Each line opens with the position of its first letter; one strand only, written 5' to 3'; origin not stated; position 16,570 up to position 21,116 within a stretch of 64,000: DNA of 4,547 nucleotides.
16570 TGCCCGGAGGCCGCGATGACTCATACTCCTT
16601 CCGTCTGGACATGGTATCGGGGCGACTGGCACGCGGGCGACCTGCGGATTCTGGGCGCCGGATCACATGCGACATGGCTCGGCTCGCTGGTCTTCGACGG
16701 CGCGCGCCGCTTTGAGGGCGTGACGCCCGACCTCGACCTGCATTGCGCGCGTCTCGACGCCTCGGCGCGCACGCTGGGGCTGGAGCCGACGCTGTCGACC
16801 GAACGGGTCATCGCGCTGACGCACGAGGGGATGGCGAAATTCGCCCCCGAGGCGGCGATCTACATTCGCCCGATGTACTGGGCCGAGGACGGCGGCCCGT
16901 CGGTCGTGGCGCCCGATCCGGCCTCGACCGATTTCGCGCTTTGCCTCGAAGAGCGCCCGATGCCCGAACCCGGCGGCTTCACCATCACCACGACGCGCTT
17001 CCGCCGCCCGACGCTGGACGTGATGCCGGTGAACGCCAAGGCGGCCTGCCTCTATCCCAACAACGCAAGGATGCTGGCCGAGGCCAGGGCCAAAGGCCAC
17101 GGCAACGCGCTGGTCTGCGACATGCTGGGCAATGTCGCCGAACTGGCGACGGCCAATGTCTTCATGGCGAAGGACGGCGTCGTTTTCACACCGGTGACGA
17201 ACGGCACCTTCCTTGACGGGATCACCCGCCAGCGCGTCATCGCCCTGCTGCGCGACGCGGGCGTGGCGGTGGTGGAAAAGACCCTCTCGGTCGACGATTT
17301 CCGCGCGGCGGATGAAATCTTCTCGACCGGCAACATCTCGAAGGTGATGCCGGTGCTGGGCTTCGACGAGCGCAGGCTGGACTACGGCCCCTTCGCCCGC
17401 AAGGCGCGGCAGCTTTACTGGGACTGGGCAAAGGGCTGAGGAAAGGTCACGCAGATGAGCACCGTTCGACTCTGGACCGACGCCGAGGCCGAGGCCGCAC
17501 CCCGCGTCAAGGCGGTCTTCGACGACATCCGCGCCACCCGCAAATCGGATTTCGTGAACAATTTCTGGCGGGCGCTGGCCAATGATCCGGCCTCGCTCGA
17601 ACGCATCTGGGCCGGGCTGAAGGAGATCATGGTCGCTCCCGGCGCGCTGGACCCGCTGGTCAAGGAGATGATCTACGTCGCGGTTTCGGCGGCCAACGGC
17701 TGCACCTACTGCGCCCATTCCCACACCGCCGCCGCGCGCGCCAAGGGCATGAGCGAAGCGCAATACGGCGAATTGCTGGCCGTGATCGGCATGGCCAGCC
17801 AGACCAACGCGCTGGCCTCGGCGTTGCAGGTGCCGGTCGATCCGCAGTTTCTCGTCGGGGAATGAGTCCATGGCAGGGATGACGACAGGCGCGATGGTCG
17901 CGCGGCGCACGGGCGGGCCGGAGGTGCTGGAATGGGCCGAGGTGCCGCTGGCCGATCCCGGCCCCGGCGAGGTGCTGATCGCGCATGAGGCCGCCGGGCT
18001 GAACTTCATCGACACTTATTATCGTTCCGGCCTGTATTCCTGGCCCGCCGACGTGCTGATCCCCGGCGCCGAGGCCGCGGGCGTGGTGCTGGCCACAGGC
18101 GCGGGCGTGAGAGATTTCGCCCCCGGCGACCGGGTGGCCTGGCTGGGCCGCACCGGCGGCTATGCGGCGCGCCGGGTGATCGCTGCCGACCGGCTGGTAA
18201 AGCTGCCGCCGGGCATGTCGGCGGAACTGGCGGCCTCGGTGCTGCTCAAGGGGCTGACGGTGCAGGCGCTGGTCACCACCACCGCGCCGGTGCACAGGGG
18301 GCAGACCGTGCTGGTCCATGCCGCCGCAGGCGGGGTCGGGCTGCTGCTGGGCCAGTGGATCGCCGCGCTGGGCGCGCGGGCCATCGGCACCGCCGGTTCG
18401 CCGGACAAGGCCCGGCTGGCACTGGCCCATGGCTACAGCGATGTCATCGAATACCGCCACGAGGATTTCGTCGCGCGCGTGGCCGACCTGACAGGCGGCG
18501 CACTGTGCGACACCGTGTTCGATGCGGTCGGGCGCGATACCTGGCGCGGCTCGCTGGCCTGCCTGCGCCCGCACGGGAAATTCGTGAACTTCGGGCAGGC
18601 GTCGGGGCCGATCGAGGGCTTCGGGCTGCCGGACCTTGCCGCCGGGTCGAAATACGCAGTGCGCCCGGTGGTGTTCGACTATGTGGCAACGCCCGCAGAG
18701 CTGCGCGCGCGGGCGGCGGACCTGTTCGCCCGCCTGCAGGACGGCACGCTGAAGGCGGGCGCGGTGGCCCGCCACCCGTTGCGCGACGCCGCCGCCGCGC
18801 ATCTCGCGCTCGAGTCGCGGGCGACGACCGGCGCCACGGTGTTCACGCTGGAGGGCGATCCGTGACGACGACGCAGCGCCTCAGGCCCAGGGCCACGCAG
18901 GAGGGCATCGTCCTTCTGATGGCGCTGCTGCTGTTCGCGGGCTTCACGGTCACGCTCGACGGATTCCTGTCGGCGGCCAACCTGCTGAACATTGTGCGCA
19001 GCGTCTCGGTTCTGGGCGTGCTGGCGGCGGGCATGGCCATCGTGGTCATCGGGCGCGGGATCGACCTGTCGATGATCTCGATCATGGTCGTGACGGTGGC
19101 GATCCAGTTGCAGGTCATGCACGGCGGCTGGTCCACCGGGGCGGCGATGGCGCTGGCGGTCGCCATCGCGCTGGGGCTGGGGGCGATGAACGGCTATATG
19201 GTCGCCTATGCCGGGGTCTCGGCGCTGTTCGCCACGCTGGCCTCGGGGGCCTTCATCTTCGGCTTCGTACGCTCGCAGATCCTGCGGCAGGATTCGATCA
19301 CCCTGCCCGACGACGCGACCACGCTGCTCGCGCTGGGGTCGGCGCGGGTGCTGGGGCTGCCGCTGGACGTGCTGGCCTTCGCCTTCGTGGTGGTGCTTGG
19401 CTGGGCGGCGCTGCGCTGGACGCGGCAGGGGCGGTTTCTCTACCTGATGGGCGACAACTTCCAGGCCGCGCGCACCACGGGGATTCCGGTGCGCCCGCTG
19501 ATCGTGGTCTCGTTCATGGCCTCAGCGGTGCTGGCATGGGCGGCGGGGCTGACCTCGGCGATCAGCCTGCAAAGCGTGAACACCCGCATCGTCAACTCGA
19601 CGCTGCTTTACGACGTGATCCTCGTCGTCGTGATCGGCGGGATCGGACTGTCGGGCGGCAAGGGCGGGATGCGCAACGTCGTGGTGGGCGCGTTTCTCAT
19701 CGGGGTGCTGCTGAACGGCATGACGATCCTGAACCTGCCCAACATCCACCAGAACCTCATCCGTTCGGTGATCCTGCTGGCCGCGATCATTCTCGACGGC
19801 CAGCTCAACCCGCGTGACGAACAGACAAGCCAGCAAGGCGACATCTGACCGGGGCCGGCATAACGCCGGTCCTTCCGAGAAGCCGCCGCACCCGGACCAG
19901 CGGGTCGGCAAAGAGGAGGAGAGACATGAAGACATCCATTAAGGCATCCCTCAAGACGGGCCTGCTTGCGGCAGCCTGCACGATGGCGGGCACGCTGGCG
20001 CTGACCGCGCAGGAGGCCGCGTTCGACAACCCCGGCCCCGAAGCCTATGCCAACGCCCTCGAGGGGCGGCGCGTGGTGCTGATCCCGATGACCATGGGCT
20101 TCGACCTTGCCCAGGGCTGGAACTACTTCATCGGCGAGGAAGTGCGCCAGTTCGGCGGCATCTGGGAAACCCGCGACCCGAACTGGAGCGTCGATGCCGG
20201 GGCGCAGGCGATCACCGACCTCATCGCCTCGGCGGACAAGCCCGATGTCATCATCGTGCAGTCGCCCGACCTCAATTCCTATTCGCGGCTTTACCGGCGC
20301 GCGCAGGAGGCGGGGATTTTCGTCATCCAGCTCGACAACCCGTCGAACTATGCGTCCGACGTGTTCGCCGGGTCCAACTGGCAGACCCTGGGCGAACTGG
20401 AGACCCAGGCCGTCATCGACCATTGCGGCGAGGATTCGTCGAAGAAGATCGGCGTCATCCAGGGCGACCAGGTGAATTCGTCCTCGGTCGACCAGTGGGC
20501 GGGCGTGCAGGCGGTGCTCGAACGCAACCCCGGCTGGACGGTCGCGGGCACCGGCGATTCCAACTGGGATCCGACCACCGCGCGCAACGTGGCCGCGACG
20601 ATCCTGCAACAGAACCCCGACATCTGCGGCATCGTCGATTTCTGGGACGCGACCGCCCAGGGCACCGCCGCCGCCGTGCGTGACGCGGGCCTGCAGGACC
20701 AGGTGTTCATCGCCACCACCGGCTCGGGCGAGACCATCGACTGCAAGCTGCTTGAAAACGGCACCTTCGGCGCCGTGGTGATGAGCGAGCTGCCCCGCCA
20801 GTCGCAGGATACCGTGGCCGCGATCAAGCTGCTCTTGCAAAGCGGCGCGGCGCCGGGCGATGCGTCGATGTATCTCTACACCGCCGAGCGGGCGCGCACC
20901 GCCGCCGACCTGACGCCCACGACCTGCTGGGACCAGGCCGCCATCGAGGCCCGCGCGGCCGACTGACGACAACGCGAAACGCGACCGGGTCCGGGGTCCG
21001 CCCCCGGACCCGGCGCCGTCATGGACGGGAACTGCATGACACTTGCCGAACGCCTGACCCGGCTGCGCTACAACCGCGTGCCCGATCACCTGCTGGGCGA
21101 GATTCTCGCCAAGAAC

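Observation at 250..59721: Very abundant ~86-bp nested-palindrome element with modular loops and arms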

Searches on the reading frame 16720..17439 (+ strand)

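Call 54: search_protein_families(library=pfam, proteins=[window:16720-17439:+], max_evalue=0.00001)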
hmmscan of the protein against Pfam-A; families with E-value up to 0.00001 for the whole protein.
window:16720-17439:+ (239 aa): 1 family
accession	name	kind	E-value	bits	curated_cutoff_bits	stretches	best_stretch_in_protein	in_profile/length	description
PF01063.24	Aminotran_4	-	6.8e-41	141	28.5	1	4-213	15-221/223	Amino-transferase class IV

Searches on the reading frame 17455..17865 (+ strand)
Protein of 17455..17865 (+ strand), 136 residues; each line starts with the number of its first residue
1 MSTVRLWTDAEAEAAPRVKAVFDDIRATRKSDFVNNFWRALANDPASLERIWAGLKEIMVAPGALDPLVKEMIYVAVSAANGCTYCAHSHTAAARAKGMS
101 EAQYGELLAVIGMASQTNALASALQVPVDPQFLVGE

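Call 54: search_protein_families(library=pfam, proteins=[window:17455-17865:+], max_evalue=0.00001)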
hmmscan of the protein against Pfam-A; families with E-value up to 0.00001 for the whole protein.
window:17455-17865:+ (136 aa): 1 family
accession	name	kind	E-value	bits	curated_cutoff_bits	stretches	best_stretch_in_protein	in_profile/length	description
PF02627.25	CMD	-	9.8e-20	70.8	23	1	49-126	4-81/84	Carboxymuconolactone decarboxylase family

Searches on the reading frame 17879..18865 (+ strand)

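Call 54: search_protein_families(library=pfam, proteins=[window:17879-18865:+], max_evalue=0.00001)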
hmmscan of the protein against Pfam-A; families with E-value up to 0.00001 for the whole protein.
window:17879-18865:+ (328 aa): 3 families
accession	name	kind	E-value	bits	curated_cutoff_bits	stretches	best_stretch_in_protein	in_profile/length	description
PF00107.32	ADH_zinc_N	-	3.2e-21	76.1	31.8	1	152-259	1-108/129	Zinc-binding dehydrogenase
PF08240.17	ADH_N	-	2.2e-14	54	23.5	1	28-110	1-103/104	Alcohol dehydrogenase GroES-like domain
PF13602.12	ADH_zinc_N_2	-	2.9e-14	54.6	27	1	185-318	2-130/134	Zinc-binding dehydrogenase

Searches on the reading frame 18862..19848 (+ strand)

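Call 54: search_protein_families(library=pfam, proteins=[window:18862-19848:+], max_evalue=0.00001)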
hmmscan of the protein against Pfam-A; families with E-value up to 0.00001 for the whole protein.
window:18862-19848:+ (328 aa): 1 family
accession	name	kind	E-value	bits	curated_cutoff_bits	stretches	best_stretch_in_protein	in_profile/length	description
PF02653.21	BPD_transp_2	-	1.7e-25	90.1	26.8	1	40-308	1-268/269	Branched-chain amino acid transport system / permease component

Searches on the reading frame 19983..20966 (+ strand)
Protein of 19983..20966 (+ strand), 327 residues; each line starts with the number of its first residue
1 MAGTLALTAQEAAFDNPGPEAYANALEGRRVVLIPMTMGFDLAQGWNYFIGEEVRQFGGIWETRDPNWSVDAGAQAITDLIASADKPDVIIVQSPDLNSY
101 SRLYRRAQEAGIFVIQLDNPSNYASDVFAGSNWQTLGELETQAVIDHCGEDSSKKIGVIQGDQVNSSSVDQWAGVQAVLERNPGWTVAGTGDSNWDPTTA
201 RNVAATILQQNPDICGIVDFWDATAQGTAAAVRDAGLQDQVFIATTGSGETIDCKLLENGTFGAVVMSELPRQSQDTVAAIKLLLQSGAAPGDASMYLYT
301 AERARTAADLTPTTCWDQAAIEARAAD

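Call 54: search_protein_families(library=pfam, proteins=[window:19983-20966:+], max_evalue=0.00001)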
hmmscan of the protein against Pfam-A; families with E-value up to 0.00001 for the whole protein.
window:19983-20966:+ (327 aa): 1 family
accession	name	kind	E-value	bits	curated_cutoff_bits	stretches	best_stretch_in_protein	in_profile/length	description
PF13407.12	Peripla_BP_4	-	3.3e-34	119.1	35.1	1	46-286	16-255/258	Periplasmic binding protein domain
